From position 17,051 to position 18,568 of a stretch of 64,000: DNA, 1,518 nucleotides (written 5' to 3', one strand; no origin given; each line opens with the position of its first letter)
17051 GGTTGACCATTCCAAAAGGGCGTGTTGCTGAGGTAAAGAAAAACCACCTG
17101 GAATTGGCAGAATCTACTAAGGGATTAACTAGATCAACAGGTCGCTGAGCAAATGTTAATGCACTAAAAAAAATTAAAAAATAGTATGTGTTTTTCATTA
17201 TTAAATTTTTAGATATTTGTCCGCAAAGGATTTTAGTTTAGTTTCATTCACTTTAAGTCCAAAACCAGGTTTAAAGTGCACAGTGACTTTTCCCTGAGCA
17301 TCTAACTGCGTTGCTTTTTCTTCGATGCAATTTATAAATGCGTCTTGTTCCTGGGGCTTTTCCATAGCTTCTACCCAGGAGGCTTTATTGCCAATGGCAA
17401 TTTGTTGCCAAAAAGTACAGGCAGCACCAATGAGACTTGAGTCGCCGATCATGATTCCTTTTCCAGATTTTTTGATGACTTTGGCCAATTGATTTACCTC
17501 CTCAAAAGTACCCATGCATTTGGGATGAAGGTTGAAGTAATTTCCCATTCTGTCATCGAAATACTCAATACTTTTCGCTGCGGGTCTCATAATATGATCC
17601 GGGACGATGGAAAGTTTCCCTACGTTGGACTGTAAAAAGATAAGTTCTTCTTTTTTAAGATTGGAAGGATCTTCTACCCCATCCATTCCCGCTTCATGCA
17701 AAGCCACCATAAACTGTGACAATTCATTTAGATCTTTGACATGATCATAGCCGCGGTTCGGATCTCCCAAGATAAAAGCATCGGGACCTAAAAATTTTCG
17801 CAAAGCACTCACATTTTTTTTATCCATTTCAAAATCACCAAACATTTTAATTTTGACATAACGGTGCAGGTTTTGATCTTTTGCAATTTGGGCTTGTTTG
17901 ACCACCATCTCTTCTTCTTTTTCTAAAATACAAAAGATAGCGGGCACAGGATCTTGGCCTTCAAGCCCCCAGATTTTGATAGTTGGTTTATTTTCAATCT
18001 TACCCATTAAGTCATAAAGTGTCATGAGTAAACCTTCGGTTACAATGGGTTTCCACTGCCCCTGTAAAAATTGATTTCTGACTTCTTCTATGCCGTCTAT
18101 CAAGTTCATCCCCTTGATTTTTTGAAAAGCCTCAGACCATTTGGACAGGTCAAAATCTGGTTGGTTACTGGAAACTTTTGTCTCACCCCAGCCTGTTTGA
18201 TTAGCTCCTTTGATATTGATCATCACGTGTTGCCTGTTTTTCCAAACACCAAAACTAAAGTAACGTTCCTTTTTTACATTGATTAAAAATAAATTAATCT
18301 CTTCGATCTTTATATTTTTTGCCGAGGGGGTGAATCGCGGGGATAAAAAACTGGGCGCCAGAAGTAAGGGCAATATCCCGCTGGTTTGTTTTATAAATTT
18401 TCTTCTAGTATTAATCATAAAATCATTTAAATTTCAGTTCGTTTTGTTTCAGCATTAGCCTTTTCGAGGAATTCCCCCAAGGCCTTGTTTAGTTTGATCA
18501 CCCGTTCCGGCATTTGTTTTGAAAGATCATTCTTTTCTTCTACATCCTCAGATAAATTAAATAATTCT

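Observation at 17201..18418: Twin-arginine-exported enolase-superfamily enzyme embedded in the glycan operon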

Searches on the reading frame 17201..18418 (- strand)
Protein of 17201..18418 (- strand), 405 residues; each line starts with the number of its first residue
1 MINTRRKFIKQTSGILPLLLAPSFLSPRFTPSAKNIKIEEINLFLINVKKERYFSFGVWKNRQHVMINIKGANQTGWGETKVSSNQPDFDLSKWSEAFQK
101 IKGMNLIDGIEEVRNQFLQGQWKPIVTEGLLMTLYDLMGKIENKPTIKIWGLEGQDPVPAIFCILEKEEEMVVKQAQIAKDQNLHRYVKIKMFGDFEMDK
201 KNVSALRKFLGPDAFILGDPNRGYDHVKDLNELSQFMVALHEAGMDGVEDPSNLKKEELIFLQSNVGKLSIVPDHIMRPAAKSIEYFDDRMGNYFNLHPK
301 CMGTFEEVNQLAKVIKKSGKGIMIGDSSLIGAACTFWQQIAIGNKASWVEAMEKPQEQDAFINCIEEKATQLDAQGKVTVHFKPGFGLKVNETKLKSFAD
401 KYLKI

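Call 3: search_protein_families(library=pfam, proteins=[window:17201-18418:-], max_evalue=1)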
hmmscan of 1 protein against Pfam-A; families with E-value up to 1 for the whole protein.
window:17201-18418:- (405 aa): 1 family
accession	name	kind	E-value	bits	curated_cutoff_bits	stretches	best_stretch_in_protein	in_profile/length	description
PF13378.12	MR_MLE_C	-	5.3e-12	46.3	29.4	1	172-393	2-218/219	Enolase C-terminal domain-like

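Call 4: search_protein_families(library=ncbifam, proteins=[window:17201-18418:-], max_evalue=1)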
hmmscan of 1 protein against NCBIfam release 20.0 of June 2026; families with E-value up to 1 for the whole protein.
window:17201-18418:- (405 aa): 7 families
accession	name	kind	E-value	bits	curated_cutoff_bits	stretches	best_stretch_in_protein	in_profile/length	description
NF042940.1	racemase_DgcA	equivalog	1.7e-08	34.1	400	1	54-349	16-291/323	N-acetyl-D-Glu racemase DgcA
TIGR02534.1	mucon_cyclo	subfamily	3.5e-08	32.9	334.95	1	133-398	106-365/368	muconate/chloromuconate family cycloisomerase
TIGR01927.1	menC_gam_Gplu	equivalog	5.2e-05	22.7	130.55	1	57-319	16-257/307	o-succinylbenzoate synthase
NF043002.1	HProlDhtase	equivalog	0.00014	20.8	500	1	124-227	99-201/366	cis-3-hydroxy-L-proline dehydratase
NF002782.0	PRK02901.1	equivalog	0.018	14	288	1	186-316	104-233/328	o-succinylbenzoate synthase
NF010624.0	PRK14017.1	equivalog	0.057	12.5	311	0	359-401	321-363/382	galactonate dehydratase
NF041874.1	EPS_EpsC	equivalog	0.12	12.1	150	1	318-347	78-107/168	serine O-acetyltransferase EpsC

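Call 5: search_solved_structures(query=window:17201-18418:-, max_evalue=1, show_alignments=3)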
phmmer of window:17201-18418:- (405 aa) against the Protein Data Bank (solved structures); distinct sequences matched with E-value up to 1: 34.
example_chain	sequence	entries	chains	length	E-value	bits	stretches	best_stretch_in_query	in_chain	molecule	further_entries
5olc_A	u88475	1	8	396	4e-07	32.6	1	128-233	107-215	Galactonate dehydratase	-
3toy_A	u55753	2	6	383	1.1e-05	27.9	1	125-231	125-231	Mandelate racemase/muconate lactonizing enzyme family protein | Mandelate racemase/muconate lactonizing enzyme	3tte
3rit_A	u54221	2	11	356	2.3e-05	26.8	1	124-333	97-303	Dipeptide epimerase | Putative chloromuconate cycloisomerase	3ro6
3ct2_A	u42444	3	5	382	4.2e-05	26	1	126-321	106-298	Muconate cycloisomerase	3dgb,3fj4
2p88_A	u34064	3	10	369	9.8e-05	24.8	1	118-346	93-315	Mandelate racemase/muconate lactonizing enzyme family protein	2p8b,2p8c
3jva_A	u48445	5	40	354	0.0016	20.8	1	100-325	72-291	Dipeptide Epimerase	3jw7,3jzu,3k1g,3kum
2chr_A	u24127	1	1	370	0.0024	20.2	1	149-322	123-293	CHLOROMUCONATE CYCLOISOMERASE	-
3iji_A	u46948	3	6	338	0.0045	19.3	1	131-256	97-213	Muconate cycloisomerase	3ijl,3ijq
4ihc_A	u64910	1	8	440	0.0089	18.3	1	119-192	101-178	Mandelate racemase/muconate lactonizing protein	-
3bjs_A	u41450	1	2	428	0.012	17.9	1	120-226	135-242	Mandelate racemase/muconate lactonizing enzyme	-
2muc_A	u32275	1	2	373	0.013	17.7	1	127-398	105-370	PROTEIN (MUCONATE CYCLOISOMERASE)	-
1muc_A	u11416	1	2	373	0.014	17.7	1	127-398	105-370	MUCONATE LACTONIZING ENZYME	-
1bkh_A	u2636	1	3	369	0.017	17.4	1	127-338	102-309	MUCONATE LACTONIZING ENZYME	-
3muc_A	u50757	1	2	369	0.017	17.4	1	127-338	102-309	PROTEIN (MUCONATE CYCLOISOMERASE)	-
4mgg_A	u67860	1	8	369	0.02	17.2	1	124-226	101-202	Muconate lactonizing enzyme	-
4ggb_A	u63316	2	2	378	0.045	16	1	127-227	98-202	Putative uncharacterized protein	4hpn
1mns_A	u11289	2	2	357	0.12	14.6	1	127-252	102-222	MANDELATE RACEMASE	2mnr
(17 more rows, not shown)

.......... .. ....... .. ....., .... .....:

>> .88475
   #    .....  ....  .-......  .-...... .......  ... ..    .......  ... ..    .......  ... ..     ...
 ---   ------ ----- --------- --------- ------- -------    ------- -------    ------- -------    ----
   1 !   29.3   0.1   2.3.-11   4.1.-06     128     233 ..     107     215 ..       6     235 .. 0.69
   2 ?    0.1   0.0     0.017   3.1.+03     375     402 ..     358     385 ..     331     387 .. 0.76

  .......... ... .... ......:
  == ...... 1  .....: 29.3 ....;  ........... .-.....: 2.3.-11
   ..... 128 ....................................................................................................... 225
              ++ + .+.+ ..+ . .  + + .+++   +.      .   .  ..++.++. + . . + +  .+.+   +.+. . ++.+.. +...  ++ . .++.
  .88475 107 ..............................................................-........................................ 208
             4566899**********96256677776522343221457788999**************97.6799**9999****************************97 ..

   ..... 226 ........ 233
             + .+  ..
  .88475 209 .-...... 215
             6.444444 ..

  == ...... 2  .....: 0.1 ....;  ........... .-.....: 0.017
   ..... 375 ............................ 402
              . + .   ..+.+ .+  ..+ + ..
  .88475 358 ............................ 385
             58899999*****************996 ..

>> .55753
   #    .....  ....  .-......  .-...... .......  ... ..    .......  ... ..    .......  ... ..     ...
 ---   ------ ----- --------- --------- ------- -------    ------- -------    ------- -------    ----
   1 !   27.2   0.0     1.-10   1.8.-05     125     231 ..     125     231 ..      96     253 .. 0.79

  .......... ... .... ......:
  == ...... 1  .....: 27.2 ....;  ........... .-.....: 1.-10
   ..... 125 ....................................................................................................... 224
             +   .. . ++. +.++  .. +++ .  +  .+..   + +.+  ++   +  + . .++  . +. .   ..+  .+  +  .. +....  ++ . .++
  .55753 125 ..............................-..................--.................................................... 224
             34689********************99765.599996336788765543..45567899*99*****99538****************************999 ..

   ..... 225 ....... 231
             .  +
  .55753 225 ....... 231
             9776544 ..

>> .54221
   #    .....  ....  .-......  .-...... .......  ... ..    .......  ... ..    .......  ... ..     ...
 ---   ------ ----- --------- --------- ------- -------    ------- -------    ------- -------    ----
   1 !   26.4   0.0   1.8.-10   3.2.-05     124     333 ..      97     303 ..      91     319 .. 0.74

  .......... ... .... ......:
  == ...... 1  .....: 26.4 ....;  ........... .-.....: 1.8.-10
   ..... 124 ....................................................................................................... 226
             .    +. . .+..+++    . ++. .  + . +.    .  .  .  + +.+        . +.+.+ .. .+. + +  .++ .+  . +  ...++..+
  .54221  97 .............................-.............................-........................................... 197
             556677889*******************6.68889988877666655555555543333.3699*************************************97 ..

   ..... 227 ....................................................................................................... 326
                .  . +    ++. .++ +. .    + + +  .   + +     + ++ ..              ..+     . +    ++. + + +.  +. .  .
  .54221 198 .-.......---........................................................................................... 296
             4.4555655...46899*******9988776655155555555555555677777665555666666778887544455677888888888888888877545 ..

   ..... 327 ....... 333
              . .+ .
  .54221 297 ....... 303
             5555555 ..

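Call 7: find_homologous_proteins(query=window:17201-18418:-)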
Query window:17201-18418:- (405 aa): 127 proteins with E <= 0.001 among 3037 candidates; the best 120 are listed.
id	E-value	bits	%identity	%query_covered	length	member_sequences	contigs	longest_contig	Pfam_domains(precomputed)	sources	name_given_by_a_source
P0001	1.3e-271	918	100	100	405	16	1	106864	PF13378.13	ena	-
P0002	6.6e-246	834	89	100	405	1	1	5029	PF13378.13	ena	-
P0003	2.8e-245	832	89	100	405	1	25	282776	PF13378.13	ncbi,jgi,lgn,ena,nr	ncbi:MAG: mandelate racemase/muconate lactonizing enzyme family protein [Flavobacteriaceae bacterium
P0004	3.7e-245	831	88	100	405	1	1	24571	PF13378.13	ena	-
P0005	5.5e-245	831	89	100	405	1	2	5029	PF13378.13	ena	-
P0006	6.5e-245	831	88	100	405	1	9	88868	PF13378.13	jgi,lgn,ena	jgi:L-alanine-DL-glutamate epimerase-like enolase superfamily enzyme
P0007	6.7e-245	830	88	100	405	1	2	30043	PF13378.13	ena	-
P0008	7.8e-245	830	88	100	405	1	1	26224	PF13378.13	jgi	jgi:L-alanine-DL-glutamate epimerase-like enolase superfamily enzyme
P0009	1.1e-244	830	88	100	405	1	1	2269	PF13378.13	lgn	-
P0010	1.1e-244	830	88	100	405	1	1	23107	PF13378.13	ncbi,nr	ncbi:MAG: enolase C-terminal domain-like protein [Flavobacteriaceae bacterium]|nr:enolase C-terminal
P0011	1.6e-244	829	88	100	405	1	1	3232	PF13378.13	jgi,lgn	jgi:L-alanine-DL-glutamate epimerase-like enolase superfamily enzyme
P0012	2.0e-244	829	88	100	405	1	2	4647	PF13378.13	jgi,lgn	jgi:L-alanine-DL-glutamate epimerase-like enolase superfamily enzyme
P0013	2.1e-244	829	88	100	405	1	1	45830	PF13378.13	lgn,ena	-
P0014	2.2e-244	829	88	100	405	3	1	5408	PF13378.13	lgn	-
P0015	2.4e-244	829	88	100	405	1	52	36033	PF13378.13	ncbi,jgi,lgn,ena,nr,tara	ncbi:MAG: hypothetical protein CBD64_04225 [Flavobacteriaceae bacterium TMED204]|jgi:L-alanine-DL-gl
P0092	1.7e-127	444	50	100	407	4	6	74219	PF13378.13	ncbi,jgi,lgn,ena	-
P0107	2.4e-117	410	46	100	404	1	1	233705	PF13378.13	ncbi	ncbi:MAG: mandelate racemase/muconate lactonizing enzyme family protein [Cyclobacteriaceae bacterium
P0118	2.5e-107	377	45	99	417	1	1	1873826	PF13378.13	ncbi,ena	-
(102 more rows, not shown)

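Call 13: find_encoding_contigs(protein=window:17201-18418:-, flank=10000, max_places=3)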
Protein window:17201-18418:- (405 aa): 21 contigs read that carry it; 3 places shown.
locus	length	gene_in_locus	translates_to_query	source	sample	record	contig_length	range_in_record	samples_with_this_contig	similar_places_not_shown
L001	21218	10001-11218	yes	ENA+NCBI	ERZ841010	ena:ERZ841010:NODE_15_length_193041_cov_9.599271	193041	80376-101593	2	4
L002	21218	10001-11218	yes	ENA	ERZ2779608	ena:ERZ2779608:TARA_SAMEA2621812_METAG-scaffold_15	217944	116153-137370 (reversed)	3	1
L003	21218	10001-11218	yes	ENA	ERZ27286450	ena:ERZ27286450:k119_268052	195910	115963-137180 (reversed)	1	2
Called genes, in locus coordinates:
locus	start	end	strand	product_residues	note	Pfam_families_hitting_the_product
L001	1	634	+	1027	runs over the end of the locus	PF13620:CarboxypepD_reg, PF13715:CarbopepD_reg_2, PF07715:Plug, PF00593:TonB_dep_Rec_b-barrel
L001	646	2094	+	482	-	PF14322:SusD-like_3, PF12771:SusD-like_2 (weak), PF07980:SusD_RagB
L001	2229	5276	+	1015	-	PF13620:CarboxypepD_reg, PF13715:CarbopepD_reg_2, PF07715:Plug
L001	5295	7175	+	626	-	PF14322:SusD-like_3, PF12771:SusD-like_2 (faint), PF07980:SusD_RagB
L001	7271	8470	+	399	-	PF00144:Beta-lactamase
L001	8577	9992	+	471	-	PF00884:Sulfatase, PF16347:SGSH_C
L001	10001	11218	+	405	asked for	PF13378:MR_MLE_C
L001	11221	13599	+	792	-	PF17678:Glyco_hydro_92N, PF07971:Glyco_hydro_92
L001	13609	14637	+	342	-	PF01408:GFO_IDH_MocA, PF02894:GFO_IDH_MocA_C, PF22725:GFO_IDH_MocA_C3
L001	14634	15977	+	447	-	PF00884:Sulfatase, PF16347:SGSH_C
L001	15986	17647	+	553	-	PF00884:Sulfatase, PF01663:Phosphodiest (faint), PF16347:SGSH_C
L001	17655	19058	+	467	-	PF00884:Sulfatase, PF01663:Phosphodiest (weak), PF16347:SGSH_C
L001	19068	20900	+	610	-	PF07470:Glyco_hydro_88, PF09224:DUF1961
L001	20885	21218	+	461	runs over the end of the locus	PF00884:Sulfatase, PF01663:Phosphodiest (faint), PF16347:SGSH_C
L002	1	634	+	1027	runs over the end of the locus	PF13620:CarboxypepD_reg, PF13715:CarbopepD_reg_2, PF07715:Plug, PF00593:TonB_dep_Rec_b-barrel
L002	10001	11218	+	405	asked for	PF13378:MR_MLE_C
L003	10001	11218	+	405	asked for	PF13378:MR_MLE_C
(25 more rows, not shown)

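Call 14: find_encoding_contigs(protein=P0118, flank=10000, max_places=1)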
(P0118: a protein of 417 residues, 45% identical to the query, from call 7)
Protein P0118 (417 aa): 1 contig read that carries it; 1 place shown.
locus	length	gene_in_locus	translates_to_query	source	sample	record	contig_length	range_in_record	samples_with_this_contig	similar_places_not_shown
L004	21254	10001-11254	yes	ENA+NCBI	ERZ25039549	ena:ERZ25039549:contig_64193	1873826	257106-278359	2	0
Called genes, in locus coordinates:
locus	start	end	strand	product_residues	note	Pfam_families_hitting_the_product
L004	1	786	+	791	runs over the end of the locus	PF17678:Glyco_hydro_92N, PF07971:Glyco_hydro_92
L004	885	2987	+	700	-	PF17132:Glyco_hydro_106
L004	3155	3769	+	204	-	-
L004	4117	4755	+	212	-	PF02837:Glyco_hydro_2_N, PF22666:Glyco_hydro_2_N2 (weak)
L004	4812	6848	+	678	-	PF15979:Glyco_hydro_115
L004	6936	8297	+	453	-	PF06439:3keto-disac_hyd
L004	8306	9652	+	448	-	PF01408:GFO_IDH_MocA, PF19051:GFO_IDH_MocA_C2 (weak), PF02894:GFO_IDH_MocA_C (weak), PF22725:GFO_IDH_MocA_C3 (weak)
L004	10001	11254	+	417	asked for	PF13378:MR_MLE_C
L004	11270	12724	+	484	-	PF00884:Sulfatase, PF01663:Phosphodiest, PF16347:SGSH_C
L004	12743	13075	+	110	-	-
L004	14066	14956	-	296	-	PF06983:3-dmu-9_3-mt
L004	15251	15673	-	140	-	PF00903:Glyoxalase, PF22677:Ble-like_N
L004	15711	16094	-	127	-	PF06983:3-dmu-9_3-mt (weak)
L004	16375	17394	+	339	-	PF01965:DJ-1_PfpI, PF12833:HTH_18, PF00165:HTH_AraC (weak)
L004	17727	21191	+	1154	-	PF25788:Ig_Rha78A_N, PF08531:Bac_rhamnosid_N, PF05592:Bac_rhamnosid, PF17389:Bac_rhamnosid6H, PF17390:Bac_rhamnosid_C, PF13287:Fn3_assoc, PF13290:CHB_HEX_C_1, PF07691:PA14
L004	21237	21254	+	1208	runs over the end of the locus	PF01074:Glyco_hydro_38N, PF09261:Alpha-mann_mid, PF07748:Glyco_hydro_38C, PF17677:Glyco_hydro38C2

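Call 15: find_encoding_contigs(protein=P0107, flank=10000, max_places=1)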
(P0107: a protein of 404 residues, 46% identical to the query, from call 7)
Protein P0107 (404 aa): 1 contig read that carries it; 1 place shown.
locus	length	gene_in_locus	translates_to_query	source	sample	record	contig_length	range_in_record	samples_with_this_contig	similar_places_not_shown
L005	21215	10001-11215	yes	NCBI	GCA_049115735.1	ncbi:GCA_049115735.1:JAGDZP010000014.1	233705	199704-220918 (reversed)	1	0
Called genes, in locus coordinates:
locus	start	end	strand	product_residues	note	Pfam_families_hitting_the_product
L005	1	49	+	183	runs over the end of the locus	PF04542:Sigma70_r2 (weak), PF08281:Sigma70_r4_2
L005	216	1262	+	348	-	PF04773:FecR, PF16344:FecR_C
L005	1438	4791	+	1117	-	PF13620:CarboxypepD_reg, PF13715:CarbopepD_reg_2, PF07715:Plug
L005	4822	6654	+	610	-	PF14322:SusD-like_3, PF12741:SusD-like (faint), PF12771:SusD-like_2 (faint), PF07980:SusD_RagB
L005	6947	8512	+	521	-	PF00884:Sulfatase, PF16347:SGSH_C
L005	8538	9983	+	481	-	PF00884:Sulfatase, PF01663:Phosphodiest (weak), PF16347:SGSH_C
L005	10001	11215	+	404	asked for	PF13378:MR_MLE_C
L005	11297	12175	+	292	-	PF00756:Esterase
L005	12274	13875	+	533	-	PF22847:Glyco_hydro_43_rel (weak), PF04616:Glyco_hydro_43, PF17851:GH43_C2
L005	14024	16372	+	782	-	PF17678:Glyco_hydro_92N, PF07971:Glyco_hydro_92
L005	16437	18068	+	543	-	PF06917:Pectate_lyase_2, PF06662:C5-epim_C (faint)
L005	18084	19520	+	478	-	PF00884:Sulfatase, PF01663:Phosphodiest, PF16347:SGSH_C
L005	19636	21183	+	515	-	PF12708:Pect-lyase_RHGA_epim (weak), PF00295:Glyco_hydro_28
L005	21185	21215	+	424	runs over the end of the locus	-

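Call 16: find_encoding_contigs(protein=P0092, flank=10000, max_places=1)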
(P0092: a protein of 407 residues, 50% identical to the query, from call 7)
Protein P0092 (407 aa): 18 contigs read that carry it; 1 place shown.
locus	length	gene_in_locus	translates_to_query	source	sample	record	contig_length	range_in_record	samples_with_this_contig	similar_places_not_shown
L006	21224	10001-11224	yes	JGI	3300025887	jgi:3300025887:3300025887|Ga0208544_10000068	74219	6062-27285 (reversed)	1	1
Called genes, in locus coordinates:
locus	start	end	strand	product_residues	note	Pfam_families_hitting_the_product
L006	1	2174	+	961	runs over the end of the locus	PF13620:CarboxypepD_reg, PF13715:CarbopepD_reg_2, PF07715:Plug, PF00593:TonB_dep_Rec_b-barrel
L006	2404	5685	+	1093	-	PF02469:Fasciclin, PF18962:Por_Secre_tail (weak)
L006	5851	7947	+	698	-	PF18962:Por_Secre_tail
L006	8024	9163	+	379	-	PF05426:Alginate_lyase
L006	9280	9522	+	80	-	PF00550:PP-binding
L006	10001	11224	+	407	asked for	PF13378:MR_MLE_C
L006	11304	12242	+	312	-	PF01261:AP_endonuc_2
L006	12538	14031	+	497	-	PF07394:DUF1501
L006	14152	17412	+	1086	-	PF07635:PSCyt1, PF07583:PSCyt2, PF13385:Laminin_G_3, PF07587:PSD1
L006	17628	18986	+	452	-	PF01408:GFO_IDH_MocA, PF22725:GFO_IDH_MocA_C3 (faint)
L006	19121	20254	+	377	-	PF14100:DUF6807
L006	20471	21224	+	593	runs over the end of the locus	PF00890:FAD_binding_2 (weak), PF01134:GIDA (weak), PF01266:DAO (faint), PF12831:FAD_oxidored, PF13450:NAD_binding_8 (weak)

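Call 21: predict_structure(alignment_id=A1)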
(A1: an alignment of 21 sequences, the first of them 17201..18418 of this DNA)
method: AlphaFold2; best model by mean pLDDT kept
length: 405 residues; sequences in the alignment: 21
mean_pLDDT: 88.0   pTM: 0.84
mean pLDDT of the five models: 88.0, 87.8, 87.6, 87.0, 85.5
residues with pLDDT >= 90: 278; 70-90: 84; 50-70: 29; < 50: 14
segments of 3 or more residues with pLDDT < 50: 1-3, 21-30
pLDDT, mean of each block of 10 residues (from residue 1): 55 55 41 81 89 74 92 93 86 87 94 95 91 95 87 90 91 93 93 94 98 95 94 98 97 96 97 94 93 94 92 96 85 89 94 68 85 93 91 92 94
secondary structure, 60 per line:
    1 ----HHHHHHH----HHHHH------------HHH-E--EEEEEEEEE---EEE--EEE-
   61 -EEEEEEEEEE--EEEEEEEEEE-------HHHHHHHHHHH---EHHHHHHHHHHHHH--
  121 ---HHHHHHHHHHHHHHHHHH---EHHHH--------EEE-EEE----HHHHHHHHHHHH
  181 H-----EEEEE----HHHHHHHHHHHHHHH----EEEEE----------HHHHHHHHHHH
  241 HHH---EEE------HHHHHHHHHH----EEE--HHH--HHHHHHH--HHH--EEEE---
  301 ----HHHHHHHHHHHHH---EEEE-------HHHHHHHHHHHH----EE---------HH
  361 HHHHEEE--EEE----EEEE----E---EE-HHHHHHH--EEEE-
elements in order: H5-11 H16-20 E40-48 E52-54 E57-59 E62-71 E74-83 H91-101 H106-118 H124-141 H146-149 E158-160 E162-164 H169-181 E187-191 H196-210 E215-219 H230-243 E247-249 H256-265 E270-272 H280-286 E294-297 H305-317 E321-324 H332-343 H359-364 E365-367 E370-372 E377-380 H392-398 E401-404
